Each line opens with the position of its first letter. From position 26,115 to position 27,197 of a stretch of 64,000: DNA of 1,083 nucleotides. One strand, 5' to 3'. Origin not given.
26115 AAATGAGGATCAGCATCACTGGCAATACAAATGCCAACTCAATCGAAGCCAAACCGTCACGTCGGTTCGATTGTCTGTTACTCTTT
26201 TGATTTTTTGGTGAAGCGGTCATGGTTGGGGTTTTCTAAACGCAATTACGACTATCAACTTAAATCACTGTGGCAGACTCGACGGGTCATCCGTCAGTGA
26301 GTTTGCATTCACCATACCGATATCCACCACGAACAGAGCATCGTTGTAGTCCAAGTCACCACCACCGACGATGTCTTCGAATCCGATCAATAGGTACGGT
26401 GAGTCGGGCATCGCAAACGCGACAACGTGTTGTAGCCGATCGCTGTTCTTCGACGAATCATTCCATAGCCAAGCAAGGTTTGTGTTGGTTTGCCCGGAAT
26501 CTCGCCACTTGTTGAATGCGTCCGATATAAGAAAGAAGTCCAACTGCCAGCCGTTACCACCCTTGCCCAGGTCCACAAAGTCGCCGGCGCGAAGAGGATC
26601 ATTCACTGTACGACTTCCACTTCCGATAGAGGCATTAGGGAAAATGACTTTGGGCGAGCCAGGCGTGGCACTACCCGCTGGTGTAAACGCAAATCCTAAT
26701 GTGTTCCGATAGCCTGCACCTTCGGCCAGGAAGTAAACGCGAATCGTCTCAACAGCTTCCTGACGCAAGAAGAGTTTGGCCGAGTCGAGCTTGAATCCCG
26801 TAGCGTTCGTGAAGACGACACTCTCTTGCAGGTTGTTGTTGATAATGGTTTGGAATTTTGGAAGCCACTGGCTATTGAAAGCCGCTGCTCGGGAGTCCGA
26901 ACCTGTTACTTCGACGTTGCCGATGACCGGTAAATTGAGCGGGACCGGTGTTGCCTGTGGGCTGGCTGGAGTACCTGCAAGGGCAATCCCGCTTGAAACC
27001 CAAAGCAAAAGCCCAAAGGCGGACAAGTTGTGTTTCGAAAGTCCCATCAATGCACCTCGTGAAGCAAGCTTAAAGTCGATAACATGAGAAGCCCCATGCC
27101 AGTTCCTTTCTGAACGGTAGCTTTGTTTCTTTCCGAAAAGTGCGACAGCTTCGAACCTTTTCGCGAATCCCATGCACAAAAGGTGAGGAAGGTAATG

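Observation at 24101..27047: Orphan Tad tip cassette: DUF4114-TadE-TadG(vWA)-TadE without Flp pilin or assembly genes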

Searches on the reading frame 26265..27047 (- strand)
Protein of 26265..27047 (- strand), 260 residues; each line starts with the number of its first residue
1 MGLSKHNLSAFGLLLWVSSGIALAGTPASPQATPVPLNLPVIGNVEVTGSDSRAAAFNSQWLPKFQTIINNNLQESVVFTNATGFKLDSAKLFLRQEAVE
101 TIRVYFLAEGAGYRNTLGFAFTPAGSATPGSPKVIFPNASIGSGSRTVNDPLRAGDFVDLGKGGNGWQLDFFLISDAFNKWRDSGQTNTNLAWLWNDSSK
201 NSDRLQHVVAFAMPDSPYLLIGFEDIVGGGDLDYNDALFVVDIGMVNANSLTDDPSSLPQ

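Call 3: search_protein_families(library=pfam, proteins=[window:26265-27047:-], max_evalue=0.01)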
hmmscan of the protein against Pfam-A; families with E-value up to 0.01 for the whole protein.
window:26265-27047:- (260 aa): 1 family
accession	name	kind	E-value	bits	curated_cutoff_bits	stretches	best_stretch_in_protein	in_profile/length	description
PF13448.11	DUF4114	-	3.8e-10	41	27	1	166-242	4-83/85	Domain of unknown function (DUF4114)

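Call 4: search_protein_families(library=ncbifam, proteins=[window:26265-27047:-], max_evalue=0.01)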
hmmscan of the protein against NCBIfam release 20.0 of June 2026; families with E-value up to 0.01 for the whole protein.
window:26265-27047:- (260 aa): 0 families

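Call 14: find_homologous_proteins(query=window:26265-27047:-)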
Query window:26265-27047:- (260 aa): 518 proteins with E <= 0.001 among 1900 candidates; the best 120 are listed.
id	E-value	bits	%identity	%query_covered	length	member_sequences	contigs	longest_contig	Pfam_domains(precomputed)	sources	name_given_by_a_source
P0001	1.0e-168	577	100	100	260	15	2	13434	PF13448.12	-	-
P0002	8.2e-142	489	89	91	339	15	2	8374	PF13448.12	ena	-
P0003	2.2e-140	484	85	96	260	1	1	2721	PF13448.12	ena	-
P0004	5.9e-140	483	84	97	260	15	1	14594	PF13448.12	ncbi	-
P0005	2.3e-139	481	82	100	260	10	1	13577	PF13448.12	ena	-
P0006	9.6e-138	476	85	97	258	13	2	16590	PF13448.12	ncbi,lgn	-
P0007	1.4e-134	465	84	92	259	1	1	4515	PF13448.12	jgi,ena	-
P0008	2.0e-133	461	77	100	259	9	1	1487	PF13448.12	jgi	-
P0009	1.2e-132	459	83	93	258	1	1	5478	PF13448.12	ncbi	-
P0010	7.3e-132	456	77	100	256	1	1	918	PF13448.12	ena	-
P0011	9.6e-131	453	79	97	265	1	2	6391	PF13448.12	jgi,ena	-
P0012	8.9e-130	449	77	99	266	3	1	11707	PF13448.12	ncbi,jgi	jgi:hypothetical protein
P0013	4.4e-129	447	76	99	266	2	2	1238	PF13448.12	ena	-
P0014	5.1e-129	447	78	98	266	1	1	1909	PF13448.12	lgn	-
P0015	5.5e-129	447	76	99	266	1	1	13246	PF13448.12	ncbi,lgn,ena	-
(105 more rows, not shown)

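Call 17: find_related_loci(query=A1, collection=genome_contigs, flank=6000)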
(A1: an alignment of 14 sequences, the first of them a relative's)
Query A1 (260 aa) in genome_contigs; peptide patterns used: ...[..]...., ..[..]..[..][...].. (x = any residue, [..] = any of these).
599 stretches matched a pattern (row limit reached: there are more); 220 encode a relative of the query (tblastn E <= 1e-3); the best 80 are kept; 80 distinct loci.
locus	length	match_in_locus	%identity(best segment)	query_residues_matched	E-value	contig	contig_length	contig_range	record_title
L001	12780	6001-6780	93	1-260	3e-160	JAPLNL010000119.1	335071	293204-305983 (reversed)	MAG: Planctomycetota bacterium isolate LacPavin_0419_WC53_MAG_52_12 LacPavin_0419_WC53_scaffold_130728, whole genome sho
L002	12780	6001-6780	93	1-260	9e-156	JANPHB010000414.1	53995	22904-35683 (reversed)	MAG: Pirellula sp. isolate VAR_69_metabat_24 VAR_69_k141_3827988, whole genome shotgun sequence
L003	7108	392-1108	87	22-260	5e-142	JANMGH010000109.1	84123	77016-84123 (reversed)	MAG: Pirellula sp. isolate OTE_70b_concoct_20_sub OTE_70b_k141_1090424, whole genome shotgun sequence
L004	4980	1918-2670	84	10-260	2e-142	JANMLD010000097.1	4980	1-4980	MAG: Pirellula sp. isolate OTE_64_concoct_145 OTE_64_k141_3476358, whole genome shotgun sequence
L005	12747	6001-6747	85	10-260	6e-141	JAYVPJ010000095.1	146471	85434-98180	MAG: Pirellula sp. isolate GL72_DN_metabinner_12 GL72_DN_metabinner_12_94, whole genome shotgun sequence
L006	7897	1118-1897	82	1-260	1e-139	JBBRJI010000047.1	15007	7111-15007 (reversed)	MAG: Pirellulales bacterium isolate Co_metawrap_2856 Cmw_2856_k141_21899426_length_15007_cov_9.0000, whole genome shotgu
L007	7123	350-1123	82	1-260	2e-139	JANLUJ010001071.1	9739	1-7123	MAG: Pirellula sp. isolate OTE_25_concoct_196 OTE_25_k141_3278183, whole genome shotgun sequence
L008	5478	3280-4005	82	20-260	4e-136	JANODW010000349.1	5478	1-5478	MAG: Pirellula sp. isolate VAR_17_concoct_125_sub VAR_17_k141_3982140, whole genome shotgun sequence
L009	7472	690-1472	75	3-260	7e-131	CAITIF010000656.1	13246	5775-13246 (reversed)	MAG: uncultured Pirellula sp. isolate Loclat_bin-07264 genome assembly, contig: bin-07264:656/971, whole genome shotgun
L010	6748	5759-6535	75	9-260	4e-127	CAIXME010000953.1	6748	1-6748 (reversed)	MAG: uncultured Pirellula sp. isolate Loclat_bin-05000 genome assembly, contig: bin-05000:0953/1036, whole genome shotgu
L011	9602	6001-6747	71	14-259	3e-116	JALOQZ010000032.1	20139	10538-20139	MAG: Pirellula sp. isolate Prado168 scaffold_3660, whole genome shotgun sequence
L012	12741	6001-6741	70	14-259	4e-114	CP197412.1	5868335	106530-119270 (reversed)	Pirellulaceae bacterium SH467 chromosome, complete genome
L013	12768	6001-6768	70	3-259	2e-117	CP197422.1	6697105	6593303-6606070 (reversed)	Pirellulaceae bacterium SH501 chromosome, complete genome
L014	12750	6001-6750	64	15-260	2e-106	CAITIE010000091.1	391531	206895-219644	MAG: uncultured Pirellula sp. isolate Loclat_bin-07289 genome assembly, contig: bin-07289:091/158, whole genome shotgun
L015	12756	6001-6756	63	13-260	9e-106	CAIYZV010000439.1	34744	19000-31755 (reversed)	MAG: uncultured Pirellula sp. isolate ErkenSummer_bin-4334 genome assembly, contig: bin-4334:439/527, whole genome shotg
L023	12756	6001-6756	54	1-259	2e-79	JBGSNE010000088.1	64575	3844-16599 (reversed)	MAG: Pirellulaceae bacterium isolate JTS-AC248 k141_1336615, whole genome shotgun sequence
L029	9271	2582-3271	55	31-259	9e-72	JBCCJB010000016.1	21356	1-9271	MAG: Planctomycetota bacterium isolate P01_C01_bin.103 k141_1532528_length_21356_cov_12.2740, whole genome shotgun seque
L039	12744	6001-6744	46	22-259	7e-53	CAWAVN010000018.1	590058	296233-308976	MAG: uncultured Planctomycetaceae bacterium isolate MFD05684.bin.2.226 genome assembly, contig: contig_64359, whole geno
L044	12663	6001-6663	41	11-243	5e-49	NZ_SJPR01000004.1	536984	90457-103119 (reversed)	Botrimarina colliarenosi strain Pla108 Pla108_contig00004, whole genome shotgun sequence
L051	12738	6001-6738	39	9-244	9e-46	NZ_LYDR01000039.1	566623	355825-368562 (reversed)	Planctopirus hydrillae strain JC280 Contig14, whole genome shotgun sequence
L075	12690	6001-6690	41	3-244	4e-46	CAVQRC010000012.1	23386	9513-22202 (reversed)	MAG: Pirellulales bacterium isolate MFD09964.bin.1.137 genome assembly, contig: contig_19631, whole genome shotgun seque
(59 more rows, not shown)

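Call 33: predict_structure(alignment_id=A2)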
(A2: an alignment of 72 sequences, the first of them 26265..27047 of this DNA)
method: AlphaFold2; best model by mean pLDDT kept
length: 260 residues; sequences in the alignment: 72
mean_pLDDT: 88.8   pTM: 0.86
mean pLDDT of the five models: 88.8, 88.1, 87.8, 87.8, 87.8
residues with pLDDT >= 90: 194; 70-90: 26; 50-70: 34; < 50: 6
segments of 3 or more residues with pLDDT < 50: 257-260
pLDDT, mean of each block of 10 residues (from residue 1): 52 55 85 97 98 97 94 70 73 95 97 95 95 98 96 98 96 98 97 96 94 94 92 92 95 58
secondary structure, 60 per line:
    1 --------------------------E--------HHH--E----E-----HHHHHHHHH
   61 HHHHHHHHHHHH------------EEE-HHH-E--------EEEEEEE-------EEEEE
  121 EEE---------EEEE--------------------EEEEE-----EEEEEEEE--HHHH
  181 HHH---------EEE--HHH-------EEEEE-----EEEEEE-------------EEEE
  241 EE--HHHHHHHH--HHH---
elements in order: H52-72 E85-87 E102-108 E116-123 E133-136 E157-161 E167-174 H177-183 E193-195 E208-212 E218-223 E237-242 H245-252

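Call 35: search_solved_structures(query=A2, max_evalue=1, show_alignments=2)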
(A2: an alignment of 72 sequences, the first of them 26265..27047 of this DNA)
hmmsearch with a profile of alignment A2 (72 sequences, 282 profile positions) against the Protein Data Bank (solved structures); distinct sequences matched with E-value up to 1: 6.
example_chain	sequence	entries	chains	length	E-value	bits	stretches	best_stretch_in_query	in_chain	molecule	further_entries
2jdm_A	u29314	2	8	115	0.12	14.3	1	209-240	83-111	FUCOSE-BINDING LECTIN PA-IIL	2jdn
1our_A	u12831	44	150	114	0.12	14.3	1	209-240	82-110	hypothetical protein LecB | PSEUDOMONAS AERUGINOSA LECTIN II | FUCOSE-BINDING LECTIN PA-IIL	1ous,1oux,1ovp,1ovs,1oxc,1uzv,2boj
1gzt_A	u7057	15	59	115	0.12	14.3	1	209-240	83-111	FUCOSE-SPECIFIC LECTIN | PSEUDOMONAS AERUGINOSA LECTIN II | FUCOSE-BINDING LECTIN PA-IIL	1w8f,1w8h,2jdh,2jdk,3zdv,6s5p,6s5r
2jdp_A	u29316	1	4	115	0.12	14.3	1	209-240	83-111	FUCOSE-BINDING LECTIN PA-IIL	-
2jdu_A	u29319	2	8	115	0.13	14.2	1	209-240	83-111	FUCOSE-BINDING LECTIN PA-IIL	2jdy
5a6q_A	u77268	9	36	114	0.66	11.9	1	198-240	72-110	FUCOSE-BINDING LECTIN PA-IIL | LECB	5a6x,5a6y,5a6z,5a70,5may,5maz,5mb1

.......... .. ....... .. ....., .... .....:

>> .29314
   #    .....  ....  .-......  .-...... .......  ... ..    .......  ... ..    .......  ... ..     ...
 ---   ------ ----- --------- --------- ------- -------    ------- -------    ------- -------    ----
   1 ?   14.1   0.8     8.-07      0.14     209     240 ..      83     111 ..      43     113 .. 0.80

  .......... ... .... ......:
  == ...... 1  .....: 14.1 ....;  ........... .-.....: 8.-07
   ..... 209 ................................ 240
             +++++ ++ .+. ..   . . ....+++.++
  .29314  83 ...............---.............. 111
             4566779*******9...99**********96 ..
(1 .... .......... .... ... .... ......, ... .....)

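Call 36: fold_search(model_id=the predicted structure, library=pdb)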
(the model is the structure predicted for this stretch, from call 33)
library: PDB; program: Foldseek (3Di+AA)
matches with E <= 10: 1000; with E <= 0.001: 0
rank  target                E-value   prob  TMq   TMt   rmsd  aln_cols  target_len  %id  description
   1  2vnv_B                1.4e-03  0.96  0.24  0.43  14.9       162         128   14  Crystal structure of BclA lectin from burkholderia cenocepacia in complex with alpha-methyl-mannoside at 1.7 Angstrom  (released 2008-04-08)
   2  4aoc_A                1.5e-03  0.96  0.24  0.46  14.1       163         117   15  crystal structure of BC2L-A Lectin from Burkolderia cenocepacia in complex with methyl-heptoside (released 2012-08-15)
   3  2wr9_C                1.6e-03  0.96  0.24  0.45  15.0       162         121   16  CRYSTAL STRUCTURE OF BURKHOLDERIA CENOCEPACIA LECTIN (BCLA) COMPLEXED WITH AMAN1-3MAN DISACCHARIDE (released 2009-09-15)
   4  2vnv_A                2.3e-03  0.93  0.25  0.45  12.1       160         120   17  Crystal structure of BclA lectin from burkholderia cenocepacia in complex with alpha-methyl-mannoside at 1.7 Angstrom  (released 2008-04-08)
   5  2wr9_B                3.1e-03  0.85  0.24  0.41  15.0       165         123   13  CRYSTAL STRUCTURE OF BURKHOLDERIA CENOCEPACIA LECTIN (BCLA) COMPLEXED WITH AMAN1-3MAN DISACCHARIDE (released 2009-09-15)
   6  2xr4_A                7.8e-03  0.87  0.27  0.49   5.7       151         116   14  C-terminal domain of BC2L-C Lectin from Burkholderia cenocepacia (released 2011-08-03)
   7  7y7m_C                1.3e-01  0.05  0.14  0.14  19.5       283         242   11  The structure of coxsackievirus A16 mature virion in complex with Fab 8C4 (released 2022-08-24)
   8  6xt6_B                1.3e-01  0.03  0.12  0.12  16.2       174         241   11  pro-concanavalin A: Precursor of circularly permuted concanavalin A (released 2020-11-11)
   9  9z30_MODEL_1_A        1.9e-01  0.13  0.23  0.31  11.6       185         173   10  Solution NMR Structure of the PACS1 Furin binding region (FBR) (released 2026-04-08)
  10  8t7r_A                2.1e-01  0.07  0.18  0.21  18.9       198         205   10  Crystal structure of human leukocyte antigen A*0101 in complex with the Fab of alloreactive antibody E07 (released 2024-12-25)
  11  6akt_C                2.1e-01  0.06  0.16  0.17  16.0       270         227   12  Cryo-EM structure of CVA10 A-particle (released 2019-01-16)
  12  8um5                  2.2e-01  0.07  0.16  0.11   9.4       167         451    7  X-ray structure of human SHIP1 Ptase-C2 domains covalently bound to TREAT-AD (TAD) compound TAD-58547 (released 2024-10-23)
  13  7c94_A                2.2e-01  0.06  0.17  0.19  17.7       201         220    8  Crystal structure of the anti-human podoplanin antibody Fab fragment complex with glycopeptide (released 2020-09-30)
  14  9c8h_C                2.2e-01  0.04  0.10  0.11  18.8       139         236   14  Cryo-EM Structure of EV-D68 A2 A-Particle (released 2025-05-21)
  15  6aks_C                2.2e-01  0.02  0.11  0.11  16.3       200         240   13  Cryo-EM structure of CVA10 mature virus (released 2019-01-16)
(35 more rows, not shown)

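Call 78: search_protein_families(library=pfam, proteins=[L005:7231-8424:+, L013:7278-8513:+, L044:7229-8398:+, L051:7486-8682:+, L039:7426-8631:+, L029:3801-5057:+, L075:7223-8383:+, L023:7316-8506:+], max_evalue=0.05)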
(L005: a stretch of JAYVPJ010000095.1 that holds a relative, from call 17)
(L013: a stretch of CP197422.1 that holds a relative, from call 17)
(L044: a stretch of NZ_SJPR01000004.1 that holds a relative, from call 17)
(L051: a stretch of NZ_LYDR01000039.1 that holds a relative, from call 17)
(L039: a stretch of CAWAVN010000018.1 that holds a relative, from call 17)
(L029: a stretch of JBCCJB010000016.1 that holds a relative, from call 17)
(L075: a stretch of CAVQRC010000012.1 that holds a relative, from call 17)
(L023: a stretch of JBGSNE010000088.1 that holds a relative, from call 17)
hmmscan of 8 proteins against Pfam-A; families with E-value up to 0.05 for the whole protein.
L005:7231-8424:+ (397 aa): 6 families
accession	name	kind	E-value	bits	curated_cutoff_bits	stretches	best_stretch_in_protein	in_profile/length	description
PF00092.34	VWA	-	7.4e-15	56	23.8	1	174-384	1-172/174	von Willebrand factor type A domain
PF13519.12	VWA_2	-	1.9e-08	35.3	27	1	176-324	2-106/107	von Willebrand factor type A domain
PF13768.12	VWA_3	-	1.9e-07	31.7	27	1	274-371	60-153/155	von Willebrand factor type A domain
PF13400.11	Tad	-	0.00078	20.2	22.3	1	21-65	1-44/47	Putative Flp pilus-assembly TadE/G-like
PF05762.20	VWA_CoxE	-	0.0015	18.4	26.4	1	258-339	98-173/222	VWA domain containing CoxE-like protein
PF09977.15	Tad_C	-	0.0049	18.3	22.1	1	64-166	2-91/93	Putative Tad-like Flp pilus-assembly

L013:7278-8513:+ (412 aa): 4 families
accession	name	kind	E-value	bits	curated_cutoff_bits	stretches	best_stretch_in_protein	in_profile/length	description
PF00092.34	VWA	-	7.6e-17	62.5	23.8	1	189-399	1-172/174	von Willebrand factor type A domain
PF13519.12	VWA_2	-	4.9e-07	30.8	27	1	191-339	2-106/107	von Willebrand factor type A domain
PF13768.12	VWA_3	-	6.9e-07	29.9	27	1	295-386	67-153/155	von Willebrand factor type A domain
PF13400.11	Tad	-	0.0006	20.5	22.3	1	36-80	1-44/47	Putative Flp pilus-assembly TadE/G-like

L044:7229-8398:+ (389 aa): 5 families
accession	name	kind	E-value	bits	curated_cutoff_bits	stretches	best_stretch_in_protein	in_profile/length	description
PF00092.34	VWA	-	4.2e-14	53.6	23.8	1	169-373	3-169/174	von Willebrand factor type A domain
PF13400.11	Tad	-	5.9e-06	26.9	22.3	1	18-63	1-45/47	Putative Flp pilus-assembly TadE/G-like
PF13519.12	VWA_2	-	3.2e-05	24.9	27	1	170-316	3-106/107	von Willebrand factor type A domain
PF13768.12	VWA_3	-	0.0014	19.1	27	1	299-363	89-153/155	von Willebrand factor type A domain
PF09977.15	Tad_C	-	0.0015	19.9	22.1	1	61-161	1-93/93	Putative Tad-like Flp pilus-assembly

L051:7486-8682:+ (398 aa): 4 families
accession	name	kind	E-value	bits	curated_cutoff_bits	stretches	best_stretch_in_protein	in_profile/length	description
PF13519.12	VWA_2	-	2.4e-11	44.6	27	1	172-322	1-106/107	von Willebrand factor type A domain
PF00092.34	VWA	-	6e-10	40.1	23.8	1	171-377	1-164/174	von Willebrand factor type A domain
PF13400.11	Tad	-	2.9e-08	34.3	22.3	1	22-67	1-45/47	Putative Flp pilus-assembly TadE/G-like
PF20048.4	DUF6450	-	0.011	15.9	25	1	24-53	7-36/68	Domain of unknown function (DUF6450)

L039:7426-8631:+ (401 aa): 4 families
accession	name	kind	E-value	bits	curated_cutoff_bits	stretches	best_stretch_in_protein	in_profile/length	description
PF00092.34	VWA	-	4.4e-13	50.3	23.8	1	168-388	1-172/174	von Willebrand factor type A domain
PF13519.12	VWA_2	-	3.6e-10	40.8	27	1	169-325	1-106/107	von Willebrand factor type A domain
PF13400.11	Tad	-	7.2e-06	26.7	22.3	1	19-64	1-45/47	Putative Flp pilus-assembly TadE/G-like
PF05762.20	VWA_CoxE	-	0.0018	18.1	26.4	0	284-333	124-167/222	VWA domain containing CoxE-like protein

L029:3801-5057:+ (418 aa): 4 families
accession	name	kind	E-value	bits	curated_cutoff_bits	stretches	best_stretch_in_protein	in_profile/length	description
PF00092.34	VWA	-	4e-14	53.6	23.8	1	259-405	34-172/174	von Willebrand factor type A domain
PF13519.12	VWA_2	-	1.3e-09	39.1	27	1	238-345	17-106/107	von Willebrand factor type A domain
PF13400.11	Tad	-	5.9e-07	30.2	22.3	1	41-86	1-45/47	Putative Flp pilus-assembly TadE/G-like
PF13768.12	VWA_3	-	4.4e-05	24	27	1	291-392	55-153/155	von Willebrand factor type A domain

L075:7223-8383:+ (386 aa): 7 families
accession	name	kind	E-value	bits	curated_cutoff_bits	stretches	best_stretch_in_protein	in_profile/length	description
PF00092.34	VWA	-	2.8e-11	44.4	23.8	1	226-371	34-170/174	von Willebrand factor type A domain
PF13400.11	Tad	-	7.3e-11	42.6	22.3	1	14-58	1-44/47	Putative Flp pilus-assembly TadE/G-like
PF13519.12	VWA_2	-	3.3e-06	28.1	27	1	166-314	3-107/107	von Willebrand factor type A domain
PF09977.15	Tad_C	-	1.8e-05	26.1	22.1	1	63-150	11-86/93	Putative Tad-like Flp pilus-assembly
PF13768.12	VWA_3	-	0.0043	17.6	27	1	299-359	92-152/155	von Willebrand factor type A domain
PF05762.20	VWA_CoxE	-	0.031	14.1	26.4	0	150-176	45-71/222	VWA domain containing CoxE-like protein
PF23993.1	DUF7311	-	0.046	14.7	27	0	17-128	4-115/150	Domain of unknown function (DUF7311)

L023:7316-8506:+ (396 aa): 4 families
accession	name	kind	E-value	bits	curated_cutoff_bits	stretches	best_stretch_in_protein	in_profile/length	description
PF00092.34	VWA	-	8.3e-17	62.4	23.8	1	173-382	1-171/174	von Willebrand factor type A domain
PF13519.12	VWA_2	-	7.3e-07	30.2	27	1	176-324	3-107/107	von Willebrand factor type A domain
PF13768.12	VWA_3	-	4.6e-06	27.2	27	1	258-369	45-152/155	von Willebrand factor type A domain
PF13400.11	Tad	-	0.00023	21.8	22.3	1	24-68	1-44/47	Putative Flp pilus-assembly TadE/G-like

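Call 79: search_protein_representatives(alignment_id=A2)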
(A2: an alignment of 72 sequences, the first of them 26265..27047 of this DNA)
Query: 72 sequences, 282 profile positions. Proteins with E-value up to 0.001 (for the whole library): 4149; up to 1e-10: 1494; up to 1e-30: 310. The best 150 are listed.
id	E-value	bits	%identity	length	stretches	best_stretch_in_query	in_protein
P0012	1.1e-103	362.2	-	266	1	13-258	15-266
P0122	6.1e-101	353.3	-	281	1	12-281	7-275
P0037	2.2e-99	348.2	-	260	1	12-258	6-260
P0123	2.4e-95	334.9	-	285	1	8-280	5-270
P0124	4.4e-95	334.0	-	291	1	10-278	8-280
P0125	3.6e-90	317.9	-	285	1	17-275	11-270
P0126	3.1e-89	314.9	-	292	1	18-274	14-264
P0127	3.3e-89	314.8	-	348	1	27-280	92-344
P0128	1.1e-88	313.0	-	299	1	4-278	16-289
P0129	2.1e-88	312.1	-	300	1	12-278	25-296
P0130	5.4e-88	310.8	-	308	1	30-277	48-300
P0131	9.1e-88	310.0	-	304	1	12-279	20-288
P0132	1.4e-87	309.4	-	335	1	13-278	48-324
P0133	1.8e-87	309.1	-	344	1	25-279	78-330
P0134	2.0e-86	305.6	-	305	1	13-279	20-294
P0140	1.8e-84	299.2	-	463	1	14-280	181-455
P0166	8.1e-74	264.3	-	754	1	27-249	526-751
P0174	5.8e-72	258.2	-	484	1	25-276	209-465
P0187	4.2e-69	248.8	-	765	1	14-253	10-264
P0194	3.9e-67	242.3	-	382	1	15-258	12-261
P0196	1.0e-66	241.0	-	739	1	14-252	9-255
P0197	9.5e-66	237.8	-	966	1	29-259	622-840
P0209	3.6e-63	229.3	-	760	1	14-265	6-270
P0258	1.2e-54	201.3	-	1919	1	12-244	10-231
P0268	8.0e-53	195.4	-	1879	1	4-245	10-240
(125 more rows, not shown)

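Call 80: search_protein_families(library=pfam, proteins=[P0187, P0196, P0209, P0166, P0197, P0258, P0268, P0140, P0174, P0194], max_evalue=0.001)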
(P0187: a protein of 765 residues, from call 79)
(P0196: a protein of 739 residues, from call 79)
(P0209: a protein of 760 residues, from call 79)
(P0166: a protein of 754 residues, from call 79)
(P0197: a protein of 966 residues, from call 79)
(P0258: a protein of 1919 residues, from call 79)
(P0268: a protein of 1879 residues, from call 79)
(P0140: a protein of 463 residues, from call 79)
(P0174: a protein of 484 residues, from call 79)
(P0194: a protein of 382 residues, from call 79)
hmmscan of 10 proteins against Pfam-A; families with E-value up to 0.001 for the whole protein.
P0187 (765 aa): 2 families
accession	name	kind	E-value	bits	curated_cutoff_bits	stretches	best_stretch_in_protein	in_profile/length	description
PF13448.11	DUF4114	-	5.3e-13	50.2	27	1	182-252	2-84/85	Domain of unknown function (DUF4114)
PF07719.23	TPR_2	-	2.3e-05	24.6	27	0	474-506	2-34/34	Tetratricopeptide repeat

P0196 (739 aa): 7 families
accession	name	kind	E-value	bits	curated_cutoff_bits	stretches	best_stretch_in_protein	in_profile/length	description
PF13428.12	TPR_14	-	6.9e-12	45.2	23.5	0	441-474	10-43/44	Tetratricopeptide repeat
PF13448.11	DUF4114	-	5.8e-10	40.4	27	1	173-244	1-84/85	Domain of unknown function (DUF4114)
PF14559.12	TPR_19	-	1.1e-08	35.7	25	2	446-500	5-59/68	Tetratricopeptide repeat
PF13432.12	TPR_16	-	4.1e-05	24.4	32.7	1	442-500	7-65/65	Tetratricopeptide repeat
PF13424.12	TPR_12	-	5.9e-05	23.6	30.1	0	445-495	16-74/77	Tetratricopeptide repeat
PF13431.12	TPR_17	-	0.00012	22.5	24.4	0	488-520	1-33/34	Tetratricopeptide repeat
PF07719.23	TPR_2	-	0.00026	21.3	27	0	467-499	2-34/34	Tetratricopeptide repeat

P0209 (760 aa): 1 family
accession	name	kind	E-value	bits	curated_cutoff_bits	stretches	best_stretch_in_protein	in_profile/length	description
PF13448.11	DUF4114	-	7e-12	46.6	27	1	177-248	1-84/85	Domain of unknown function (DUF4114)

P0166 (754 aa): 1 family
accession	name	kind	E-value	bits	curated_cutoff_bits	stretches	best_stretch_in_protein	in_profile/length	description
PF13448.11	DUF4114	-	4.2e-13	50.5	27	1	672-742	1-83/85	Domain of unknown function (DUF4114)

P0197 (966 aa): 1 family
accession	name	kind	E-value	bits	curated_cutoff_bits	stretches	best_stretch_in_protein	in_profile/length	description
PF13448.11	DUF4114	-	2e-13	51.5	27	1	752-823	1-83/85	Domain of unknown function (DUF4114)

P0258 (1919 aa): 4 families
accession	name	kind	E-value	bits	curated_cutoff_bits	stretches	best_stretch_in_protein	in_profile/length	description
PF13229.12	Beta_helix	-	1.9e-97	323.8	25.9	9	759-899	12-149/158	Right handed beta helix region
PF05048.19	NosD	-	8.5e-31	107.5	23.6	4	515-639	18-137/212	Periplasmic copper-binding protein (NosD)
PF13448.11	DUF4114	-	1.5e-07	32.7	27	1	143-227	2-83/85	Domain of unknown function (DUF4114)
PF07602.17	DUF1565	-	0.00029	20.7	20.3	1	243-282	2-40/257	Protein of unknown function (DUF1565)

P0268 (1879 aa): 4 families
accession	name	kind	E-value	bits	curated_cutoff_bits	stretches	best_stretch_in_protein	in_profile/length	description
PF13229.12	Beta_helix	-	3.2e-42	144.3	25.9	6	1666-1788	11-138/158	Right handed beta helix region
PF05048.19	NosD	-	1.3e-07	31.8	23.6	1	1665-1785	48-165/212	Periplasmic copper-binding protein (NosD)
PF07602.17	DUF1565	-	9.9e-05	22.2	20.3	1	251-293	2-43/257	Protein of unknown function (DUF1565)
PF13448.11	DUF4114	-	0.00021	22.6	27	0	162-236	2-84/85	Domain of unknown function (DUF4114)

P0140 (463 aa): 1 family
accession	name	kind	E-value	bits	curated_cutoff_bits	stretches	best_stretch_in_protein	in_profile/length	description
PF13448.11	DUF4114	-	1.4e-13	52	27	1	345-413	3-83/85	Domain of unknown function (DUF4114)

P0174 (484 aa): 1 family
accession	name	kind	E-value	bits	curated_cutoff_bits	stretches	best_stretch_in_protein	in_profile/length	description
PF13448.11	DUF4114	-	1.8e-13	51.6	27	1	357-431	1-84/85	Domain of unknown function (DUF4114)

P0194 (382 aa): 1 family
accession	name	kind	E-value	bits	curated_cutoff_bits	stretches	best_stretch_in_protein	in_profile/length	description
PF13448.11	DUF4114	-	1.6e-09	39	27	1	171-245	2-84/85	Domain of unknown function (DUF4114)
